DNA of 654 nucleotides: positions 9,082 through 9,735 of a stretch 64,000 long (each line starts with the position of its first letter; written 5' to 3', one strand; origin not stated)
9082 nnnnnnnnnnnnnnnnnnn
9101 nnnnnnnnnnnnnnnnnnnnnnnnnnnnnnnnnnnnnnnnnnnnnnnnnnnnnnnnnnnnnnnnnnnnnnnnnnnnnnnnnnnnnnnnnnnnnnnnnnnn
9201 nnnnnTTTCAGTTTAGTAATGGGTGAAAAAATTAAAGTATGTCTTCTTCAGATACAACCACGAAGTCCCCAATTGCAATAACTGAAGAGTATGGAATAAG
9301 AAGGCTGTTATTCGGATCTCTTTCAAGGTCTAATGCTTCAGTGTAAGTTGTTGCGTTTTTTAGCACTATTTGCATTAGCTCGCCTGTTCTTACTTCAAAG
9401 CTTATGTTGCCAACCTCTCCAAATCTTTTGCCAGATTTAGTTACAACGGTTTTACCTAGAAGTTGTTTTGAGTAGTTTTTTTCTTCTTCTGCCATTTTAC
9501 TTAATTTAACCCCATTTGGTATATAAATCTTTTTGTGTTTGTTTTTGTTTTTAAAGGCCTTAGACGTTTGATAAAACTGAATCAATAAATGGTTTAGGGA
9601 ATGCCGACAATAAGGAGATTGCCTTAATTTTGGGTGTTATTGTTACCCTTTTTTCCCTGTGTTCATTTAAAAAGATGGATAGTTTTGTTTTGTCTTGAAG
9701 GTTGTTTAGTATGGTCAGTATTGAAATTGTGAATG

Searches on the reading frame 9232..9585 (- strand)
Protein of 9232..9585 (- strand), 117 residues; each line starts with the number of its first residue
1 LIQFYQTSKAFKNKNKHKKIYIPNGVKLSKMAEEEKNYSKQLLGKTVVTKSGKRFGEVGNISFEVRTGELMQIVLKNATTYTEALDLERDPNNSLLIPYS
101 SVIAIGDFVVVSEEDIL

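Call 41: search_protein_families(library=pfam, proteins=[window:9232-9585:-], max_evalue=0.01)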
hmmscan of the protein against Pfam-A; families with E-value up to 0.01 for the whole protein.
window:9232-9585:- (117 aa): 2 families
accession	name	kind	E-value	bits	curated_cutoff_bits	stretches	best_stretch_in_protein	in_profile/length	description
PF05239.21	PRC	-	1.3e-07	32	21.2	1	35-111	2-71/78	PRC-barrel domain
PF05132.19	RNA_pol_Rpc4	-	0.0018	18.9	26.5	1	12-69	47-104/143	RNA polymerase III RPC4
